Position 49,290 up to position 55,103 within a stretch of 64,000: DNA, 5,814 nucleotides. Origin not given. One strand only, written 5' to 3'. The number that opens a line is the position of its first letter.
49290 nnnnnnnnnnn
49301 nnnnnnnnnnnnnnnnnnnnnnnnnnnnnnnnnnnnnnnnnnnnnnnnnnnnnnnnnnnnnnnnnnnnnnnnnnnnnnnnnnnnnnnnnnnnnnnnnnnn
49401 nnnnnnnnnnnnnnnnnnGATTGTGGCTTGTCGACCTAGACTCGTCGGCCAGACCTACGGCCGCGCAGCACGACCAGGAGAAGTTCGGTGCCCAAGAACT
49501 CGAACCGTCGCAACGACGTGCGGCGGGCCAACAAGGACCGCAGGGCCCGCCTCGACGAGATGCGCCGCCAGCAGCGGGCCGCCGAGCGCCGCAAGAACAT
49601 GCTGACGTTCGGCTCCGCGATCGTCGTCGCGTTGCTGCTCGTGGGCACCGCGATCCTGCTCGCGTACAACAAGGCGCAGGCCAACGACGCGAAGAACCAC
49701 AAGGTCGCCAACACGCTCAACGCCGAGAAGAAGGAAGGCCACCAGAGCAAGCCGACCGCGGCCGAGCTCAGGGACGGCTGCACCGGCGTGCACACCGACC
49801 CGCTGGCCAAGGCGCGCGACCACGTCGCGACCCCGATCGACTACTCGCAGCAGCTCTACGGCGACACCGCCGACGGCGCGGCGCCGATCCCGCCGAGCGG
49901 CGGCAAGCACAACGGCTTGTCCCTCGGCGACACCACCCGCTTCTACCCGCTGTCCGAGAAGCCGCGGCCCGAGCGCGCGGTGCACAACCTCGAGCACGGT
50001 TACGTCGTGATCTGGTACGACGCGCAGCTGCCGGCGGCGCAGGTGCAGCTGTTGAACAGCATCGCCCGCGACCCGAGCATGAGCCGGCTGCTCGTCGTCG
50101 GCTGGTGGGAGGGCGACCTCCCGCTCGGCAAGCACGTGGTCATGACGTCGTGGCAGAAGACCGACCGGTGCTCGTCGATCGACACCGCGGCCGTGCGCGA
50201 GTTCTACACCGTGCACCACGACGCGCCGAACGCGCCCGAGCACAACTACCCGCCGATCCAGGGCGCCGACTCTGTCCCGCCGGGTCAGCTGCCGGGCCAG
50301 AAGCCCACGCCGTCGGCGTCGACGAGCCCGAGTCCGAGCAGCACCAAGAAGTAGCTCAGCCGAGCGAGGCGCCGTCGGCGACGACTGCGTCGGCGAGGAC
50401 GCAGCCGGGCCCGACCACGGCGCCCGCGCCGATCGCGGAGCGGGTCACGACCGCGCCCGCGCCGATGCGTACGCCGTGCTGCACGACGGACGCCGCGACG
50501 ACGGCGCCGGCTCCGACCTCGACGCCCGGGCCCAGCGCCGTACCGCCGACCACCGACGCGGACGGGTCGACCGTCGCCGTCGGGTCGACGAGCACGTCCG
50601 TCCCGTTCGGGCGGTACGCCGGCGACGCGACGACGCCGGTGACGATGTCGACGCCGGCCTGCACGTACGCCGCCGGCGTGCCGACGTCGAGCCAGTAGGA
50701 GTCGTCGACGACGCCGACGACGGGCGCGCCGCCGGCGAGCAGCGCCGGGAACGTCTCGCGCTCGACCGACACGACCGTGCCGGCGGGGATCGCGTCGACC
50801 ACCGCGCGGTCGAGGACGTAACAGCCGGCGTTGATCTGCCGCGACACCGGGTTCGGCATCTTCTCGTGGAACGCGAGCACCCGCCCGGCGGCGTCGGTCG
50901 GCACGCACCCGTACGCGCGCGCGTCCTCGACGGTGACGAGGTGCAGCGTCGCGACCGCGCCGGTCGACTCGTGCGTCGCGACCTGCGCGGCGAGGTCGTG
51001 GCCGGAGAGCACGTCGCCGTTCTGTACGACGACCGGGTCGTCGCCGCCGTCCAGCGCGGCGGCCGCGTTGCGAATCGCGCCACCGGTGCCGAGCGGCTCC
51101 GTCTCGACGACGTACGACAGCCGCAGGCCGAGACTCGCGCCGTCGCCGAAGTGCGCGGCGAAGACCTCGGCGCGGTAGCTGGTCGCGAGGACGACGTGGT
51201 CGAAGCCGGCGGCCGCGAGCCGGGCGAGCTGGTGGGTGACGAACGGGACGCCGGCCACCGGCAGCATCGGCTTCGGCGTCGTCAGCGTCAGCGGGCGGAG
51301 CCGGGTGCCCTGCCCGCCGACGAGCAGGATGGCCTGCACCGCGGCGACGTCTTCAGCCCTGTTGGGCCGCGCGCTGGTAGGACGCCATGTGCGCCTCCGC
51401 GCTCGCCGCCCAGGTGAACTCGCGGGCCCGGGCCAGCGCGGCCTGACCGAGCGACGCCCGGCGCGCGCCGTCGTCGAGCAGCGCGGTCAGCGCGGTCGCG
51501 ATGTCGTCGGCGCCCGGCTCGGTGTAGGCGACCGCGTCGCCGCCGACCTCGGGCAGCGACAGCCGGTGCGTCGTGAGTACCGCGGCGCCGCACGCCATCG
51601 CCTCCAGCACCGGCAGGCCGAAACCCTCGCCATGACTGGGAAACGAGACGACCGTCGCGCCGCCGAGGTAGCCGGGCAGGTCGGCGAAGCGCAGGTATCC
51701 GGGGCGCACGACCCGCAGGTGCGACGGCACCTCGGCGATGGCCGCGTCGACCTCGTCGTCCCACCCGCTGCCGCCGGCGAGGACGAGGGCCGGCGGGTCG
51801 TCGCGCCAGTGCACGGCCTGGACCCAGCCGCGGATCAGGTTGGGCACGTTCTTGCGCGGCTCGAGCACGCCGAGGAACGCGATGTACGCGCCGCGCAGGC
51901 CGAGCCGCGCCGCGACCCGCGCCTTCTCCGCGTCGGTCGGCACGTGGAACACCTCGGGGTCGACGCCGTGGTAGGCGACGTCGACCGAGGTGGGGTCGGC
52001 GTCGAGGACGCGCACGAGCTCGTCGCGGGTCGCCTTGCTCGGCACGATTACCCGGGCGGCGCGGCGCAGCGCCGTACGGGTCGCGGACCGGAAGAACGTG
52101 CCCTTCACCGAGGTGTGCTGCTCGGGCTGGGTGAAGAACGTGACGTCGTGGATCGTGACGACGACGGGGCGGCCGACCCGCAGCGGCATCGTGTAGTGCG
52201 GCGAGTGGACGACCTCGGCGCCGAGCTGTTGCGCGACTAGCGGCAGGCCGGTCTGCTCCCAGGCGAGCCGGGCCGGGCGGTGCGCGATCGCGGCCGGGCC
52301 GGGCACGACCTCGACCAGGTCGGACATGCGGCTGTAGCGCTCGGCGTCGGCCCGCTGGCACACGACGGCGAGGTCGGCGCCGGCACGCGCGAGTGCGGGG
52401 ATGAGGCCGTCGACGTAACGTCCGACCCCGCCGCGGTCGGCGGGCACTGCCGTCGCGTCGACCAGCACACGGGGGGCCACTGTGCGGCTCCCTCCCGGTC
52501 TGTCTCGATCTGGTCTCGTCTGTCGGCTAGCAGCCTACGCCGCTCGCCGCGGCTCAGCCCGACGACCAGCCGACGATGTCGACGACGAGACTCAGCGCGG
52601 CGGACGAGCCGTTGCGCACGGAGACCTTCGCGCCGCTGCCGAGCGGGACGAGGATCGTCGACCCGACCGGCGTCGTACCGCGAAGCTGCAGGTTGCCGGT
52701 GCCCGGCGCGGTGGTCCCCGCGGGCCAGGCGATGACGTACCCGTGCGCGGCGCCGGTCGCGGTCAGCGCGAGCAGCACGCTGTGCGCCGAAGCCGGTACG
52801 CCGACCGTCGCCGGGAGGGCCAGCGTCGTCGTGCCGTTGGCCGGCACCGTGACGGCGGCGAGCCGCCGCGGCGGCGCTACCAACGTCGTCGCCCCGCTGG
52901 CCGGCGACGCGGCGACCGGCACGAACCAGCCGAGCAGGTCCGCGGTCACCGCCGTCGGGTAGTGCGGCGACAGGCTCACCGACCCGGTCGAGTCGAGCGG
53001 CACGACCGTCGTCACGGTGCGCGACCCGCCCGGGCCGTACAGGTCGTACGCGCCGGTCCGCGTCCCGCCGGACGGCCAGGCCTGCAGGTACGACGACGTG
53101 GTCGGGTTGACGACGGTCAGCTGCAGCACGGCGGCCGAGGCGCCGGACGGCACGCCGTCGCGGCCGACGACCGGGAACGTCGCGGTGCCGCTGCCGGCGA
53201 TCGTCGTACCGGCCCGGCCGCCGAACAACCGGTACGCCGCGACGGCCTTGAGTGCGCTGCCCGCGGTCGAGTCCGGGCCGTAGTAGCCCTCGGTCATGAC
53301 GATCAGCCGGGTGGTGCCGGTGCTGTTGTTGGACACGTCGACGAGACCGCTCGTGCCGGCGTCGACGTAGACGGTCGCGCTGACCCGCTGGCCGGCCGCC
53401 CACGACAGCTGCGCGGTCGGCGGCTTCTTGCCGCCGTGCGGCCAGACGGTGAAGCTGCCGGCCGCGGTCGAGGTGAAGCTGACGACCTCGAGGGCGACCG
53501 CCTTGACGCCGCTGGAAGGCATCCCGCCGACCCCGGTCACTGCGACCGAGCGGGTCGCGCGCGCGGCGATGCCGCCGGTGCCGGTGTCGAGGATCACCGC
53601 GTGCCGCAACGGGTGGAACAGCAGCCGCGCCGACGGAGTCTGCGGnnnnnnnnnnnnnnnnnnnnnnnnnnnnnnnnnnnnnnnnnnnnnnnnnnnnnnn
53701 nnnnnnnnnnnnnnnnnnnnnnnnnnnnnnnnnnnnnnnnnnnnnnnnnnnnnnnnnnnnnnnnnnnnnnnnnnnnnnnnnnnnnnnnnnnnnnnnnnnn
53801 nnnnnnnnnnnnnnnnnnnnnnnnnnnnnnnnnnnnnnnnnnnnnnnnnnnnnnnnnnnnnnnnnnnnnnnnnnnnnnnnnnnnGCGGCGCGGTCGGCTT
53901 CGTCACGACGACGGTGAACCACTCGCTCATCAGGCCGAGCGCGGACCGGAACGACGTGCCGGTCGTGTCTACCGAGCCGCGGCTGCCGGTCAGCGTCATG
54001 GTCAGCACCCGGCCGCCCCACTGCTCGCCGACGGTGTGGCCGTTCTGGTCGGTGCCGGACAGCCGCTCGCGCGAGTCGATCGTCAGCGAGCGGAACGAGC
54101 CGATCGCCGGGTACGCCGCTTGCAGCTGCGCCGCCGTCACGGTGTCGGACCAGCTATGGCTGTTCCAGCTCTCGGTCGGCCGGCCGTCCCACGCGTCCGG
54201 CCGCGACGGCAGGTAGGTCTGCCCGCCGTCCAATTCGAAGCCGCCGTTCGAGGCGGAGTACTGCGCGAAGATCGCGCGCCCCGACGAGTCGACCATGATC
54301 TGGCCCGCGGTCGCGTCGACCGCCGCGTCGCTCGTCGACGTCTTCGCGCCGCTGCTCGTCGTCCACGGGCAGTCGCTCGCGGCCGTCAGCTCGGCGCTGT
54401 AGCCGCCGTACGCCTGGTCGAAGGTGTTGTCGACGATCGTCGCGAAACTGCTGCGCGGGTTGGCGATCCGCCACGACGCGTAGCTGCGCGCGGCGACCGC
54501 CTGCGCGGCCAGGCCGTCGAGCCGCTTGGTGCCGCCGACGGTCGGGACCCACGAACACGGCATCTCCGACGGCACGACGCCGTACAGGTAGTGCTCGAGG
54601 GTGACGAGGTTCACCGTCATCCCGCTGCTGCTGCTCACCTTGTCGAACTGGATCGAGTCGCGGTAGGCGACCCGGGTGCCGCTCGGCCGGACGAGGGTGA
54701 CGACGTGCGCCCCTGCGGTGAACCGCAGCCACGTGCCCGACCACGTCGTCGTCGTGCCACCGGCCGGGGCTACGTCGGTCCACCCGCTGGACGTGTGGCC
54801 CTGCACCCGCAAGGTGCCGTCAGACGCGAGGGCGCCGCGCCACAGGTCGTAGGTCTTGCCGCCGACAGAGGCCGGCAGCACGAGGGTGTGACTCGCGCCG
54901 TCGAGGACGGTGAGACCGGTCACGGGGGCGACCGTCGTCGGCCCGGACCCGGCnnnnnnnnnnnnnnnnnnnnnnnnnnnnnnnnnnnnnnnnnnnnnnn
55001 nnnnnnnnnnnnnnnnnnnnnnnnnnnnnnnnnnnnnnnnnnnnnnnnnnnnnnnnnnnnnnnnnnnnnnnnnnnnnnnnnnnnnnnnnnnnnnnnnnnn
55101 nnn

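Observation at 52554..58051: Tandem operon of two giant (about 900 aa) secreted peptidoglycan-remodelling proteins: PGRP-type amidase followed by SpoIID-like protein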

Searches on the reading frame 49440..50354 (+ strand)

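Call 9: search_protein_families(library=pfam, proteins=[window:49440-50354:+], max_evalue=0.001)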
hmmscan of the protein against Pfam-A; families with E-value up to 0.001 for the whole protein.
window:49440-50354:+ (304 aa): 1 family
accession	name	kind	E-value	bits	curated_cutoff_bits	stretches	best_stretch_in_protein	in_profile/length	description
PF11303.13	DUF3105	-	2.5e-22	79.7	25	1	151-269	14-125/130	Protein of unknown function (DUF3105)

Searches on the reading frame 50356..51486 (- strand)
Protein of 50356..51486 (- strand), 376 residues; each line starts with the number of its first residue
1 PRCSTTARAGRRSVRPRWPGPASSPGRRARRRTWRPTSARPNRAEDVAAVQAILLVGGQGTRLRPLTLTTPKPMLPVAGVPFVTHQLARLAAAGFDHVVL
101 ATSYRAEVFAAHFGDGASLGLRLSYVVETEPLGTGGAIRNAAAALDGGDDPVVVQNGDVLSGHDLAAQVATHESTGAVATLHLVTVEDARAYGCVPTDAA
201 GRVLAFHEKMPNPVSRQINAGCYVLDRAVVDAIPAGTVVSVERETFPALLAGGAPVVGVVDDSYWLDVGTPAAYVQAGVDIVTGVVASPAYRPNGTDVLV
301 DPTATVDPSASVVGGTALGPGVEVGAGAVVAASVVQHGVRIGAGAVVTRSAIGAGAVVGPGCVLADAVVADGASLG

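Call 9: search_protein_families(library=pfam, proteins=[window:50356-51486:-], max_evalue=0.001)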
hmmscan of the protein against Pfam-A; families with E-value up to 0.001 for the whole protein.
window:50356-51486:- (376 aa): 5 families
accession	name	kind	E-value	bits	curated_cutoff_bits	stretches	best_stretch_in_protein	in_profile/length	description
PF00483.29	NTP_transferase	-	4e-46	158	21.2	1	52-280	2-241/245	Nucleotidyl transferase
PF12804.13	NTP_transf_3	-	6.9e-11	43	27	1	52-177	1-116/160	MobA-like NTP transferase domain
PF25084.1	LbH_EIF2B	-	8.1e-09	35.9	54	1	303-375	9-81/105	EIF2B subunit epsilon LbH domain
PF00132.30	Hexapep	-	5.2e-06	26.4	27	0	333-365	2-35/36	Bacterial transferase hexapeptide (six repeats)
PF24894.1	Hexapep_GlmU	-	0.00015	22.3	23.3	1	311-364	30-83/104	GlmU-like, C-terminal hexapeptide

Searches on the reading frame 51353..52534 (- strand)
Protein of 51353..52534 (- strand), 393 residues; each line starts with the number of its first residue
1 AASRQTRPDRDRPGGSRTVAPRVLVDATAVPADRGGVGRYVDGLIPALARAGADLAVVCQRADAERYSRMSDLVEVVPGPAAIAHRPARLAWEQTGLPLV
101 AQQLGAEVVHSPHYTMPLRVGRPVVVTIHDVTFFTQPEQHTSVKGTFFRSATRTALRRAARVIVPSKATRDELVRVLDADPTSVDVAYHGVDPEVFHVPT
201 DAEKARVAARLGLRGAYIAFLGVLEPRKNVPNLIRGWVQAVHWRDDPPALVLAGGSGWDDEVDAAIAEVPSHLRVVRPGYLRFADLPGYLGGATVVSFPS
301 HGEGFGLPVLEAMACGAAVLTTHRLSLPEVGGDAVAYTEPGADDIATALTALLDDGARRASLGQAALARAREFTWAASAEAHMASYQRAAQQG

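Call 9: search_protein_families(library=pfam, proteins=[window:51353-52534:-], max_evalue=0.001)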
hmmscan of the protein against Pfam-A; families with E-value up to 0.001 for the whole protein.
window:51353-52534:- (393 aa): 6 families
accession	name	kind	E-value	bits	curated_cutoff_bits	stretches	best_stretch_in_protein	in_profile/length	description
PF13439.12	Glyco_transf_4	-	5.3e-24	85.6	28.5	1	35-194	2-169/170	Glycosyltransferase Family 4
PF00534.26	Glycos_transf_1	-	9.4e-20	71.3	26.4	1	213-366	13-169/172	Glycosyl transferases group 1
PF13692.12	Glyco_trans_1_4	-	1.1e-18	68.3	27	1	217-355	3-142/142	Glycosyl transferases group 1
PF13579.12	Glyco_trans_4_4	-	4.2e-16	60.1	29.7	1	35-186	1-154/158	Glycosyl transferase 4-like domain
PF13524.12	Glyco_trans_1_2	-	2.2e-09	37.8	25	1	253-381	19-141/144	Glycosyl transferase-like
PF20706.3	GT4-conflict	-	1.2e-06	28.2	26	1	212-323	194-312/385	Family 4 Glycosyltransferase in conflict systems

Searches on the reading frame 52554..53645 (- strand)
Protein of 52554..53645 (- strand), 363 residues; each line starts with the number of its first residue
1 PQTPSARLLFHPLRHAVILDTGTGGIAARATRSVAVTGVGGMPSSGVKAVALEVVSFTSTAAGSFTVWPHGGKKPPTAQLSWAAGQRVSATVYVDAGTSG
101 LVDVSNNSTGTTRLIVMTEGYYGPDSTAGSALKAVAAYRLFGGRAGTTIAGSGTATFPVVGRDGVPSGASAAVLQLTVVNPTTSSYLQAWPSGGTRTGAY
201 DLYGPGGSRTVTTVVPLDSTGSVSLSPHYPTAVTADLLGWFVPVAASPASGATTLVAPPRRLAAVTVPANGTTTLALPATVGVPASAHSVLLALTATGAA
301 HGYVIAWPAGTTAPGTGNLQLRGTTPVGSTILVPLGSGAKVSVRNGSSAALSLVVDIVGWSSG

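Call 44: predict_structure(alignment_id=A2)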
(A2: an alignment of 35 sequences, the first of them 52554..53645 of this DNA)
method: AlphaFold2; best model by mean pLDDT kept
length: 363 residues; sequences in the alignment: 35
mean_pLDDT: 94.7   pTM: 0.93
mean pLDDT of the five models: 94.7, 94.2, 94.2, 94.0, 92.1
residues with pLDDT >= 90: 329; 70-90: 29; 50-70: 2; < 50: 3
segments of 3 or more residues with pLDDT < 50: 1-3
pLDDT, mean of each block of 10 residues (from residue 1): 71 96 96 97 96 95 97 94 95 94 98 97 96 97 95 98 97 97 96 91 94 97 98 98 95 92 97 94 91 95 95 92 91 91 97 97 90
secondary structure, 60 per line:
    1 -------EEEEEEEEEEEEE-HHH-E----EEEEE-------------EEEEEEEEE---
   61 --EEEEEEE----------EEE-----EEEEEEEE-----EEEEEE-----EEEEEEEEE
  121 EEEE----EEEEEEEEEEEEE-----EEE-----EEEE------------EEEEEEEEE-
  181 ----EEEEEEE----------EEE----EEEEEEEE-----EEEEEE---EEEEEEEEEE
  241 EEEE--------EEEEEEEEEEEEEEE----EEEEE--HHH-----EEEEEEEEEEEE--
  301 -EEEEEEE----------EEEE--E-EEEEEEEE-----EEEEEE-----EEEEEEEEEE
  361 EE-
elements in order: E8-20 E31-35 E49-57 E63-69 E80-82 E88-95 E101-106 E112-124 E129-141 E147-149 E155-158 E171-179 E185-191 E202-204 E209-216 E222-227 E231-244 E253-267 E272-276 E287-298 E302-308 E319-322 E327-334 E340-345 E351-362

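Call 66: find_homologous_proteins(query=window:52554-53645:-, max_evalue=0.001)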
Query window:52554-53645:- (363 aa): 15 proteins with E <= 0.001 among 8000 candidates.
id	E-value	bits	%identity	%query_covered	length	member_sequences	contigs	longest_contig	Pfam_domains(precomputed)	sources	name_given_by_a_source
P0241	1.3e-95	339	68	68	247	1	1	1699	-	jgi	jgi:hypothetical protein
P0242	1.1e-27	115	34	95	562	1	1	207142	PF07394.18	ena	-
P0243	4.0e-22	97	28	97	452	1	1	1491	-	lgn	-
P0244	6.9e-20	90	30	97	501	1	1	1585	PF00041.28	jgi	jgi:hypothetical protein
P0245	6.8e-19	86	29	97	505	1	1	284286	PF03160.21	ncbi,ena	-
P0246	2.7e-17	81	33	65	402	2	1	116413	-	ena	-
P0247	1.7e-16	79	32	99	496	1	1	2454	PF06283.18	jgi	-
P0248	2.3e-16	78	30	90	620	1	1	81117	PF00089.33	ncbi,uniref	ncbi:S1 family peptidase [Phytohabitans sp. LJ34]|uniref:S1 family peptidase n=1 Tax=Phytohabitans s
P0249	5.0e-14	70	32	100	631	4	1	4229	-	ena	-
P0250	1.9e-13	69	32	91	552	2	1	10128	PF05257.23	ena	-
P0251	4.5e-12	64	32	88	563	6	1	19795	-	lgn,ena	-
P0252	1.1e-10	59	28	97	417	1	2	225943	-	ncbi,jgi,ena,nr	ncbi:MAG TPA: hypothetical protein VKU01_33180 [Bryobacteraceae bacterium]|nr:hypothetical protein [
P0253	1.8e-10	59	27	96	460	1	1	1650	-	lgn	-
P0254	5.3e-10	57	32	64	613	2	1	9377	PF00413.31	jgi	-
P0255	4.3e-4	38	26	99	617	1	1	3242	PF26549.1,PF07676.19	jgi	jgi:hypothetical protein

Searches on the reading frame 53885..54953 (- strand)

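Call 67: search_protein_families(library=ncbifam, proteins=[window:53885-54953:-], max_evalue=0.01)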
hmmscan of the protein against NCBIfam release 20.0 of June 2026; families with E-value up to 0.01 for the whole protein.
window:53885-54953:- (356 aa): 2 families
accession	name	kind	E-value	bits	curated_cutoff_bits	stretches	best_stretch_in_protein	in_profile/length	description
TIGR02669.1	SpoIID_LytB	domain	3e-23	83.1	83.3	1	113-345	2-216/270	SpoIID/LytB domain-containing protein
TIGR02870.1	spore_II_D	equivalog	2.7e-12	46.5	234.75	1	111-350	66-289/338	stage II sporulation protein D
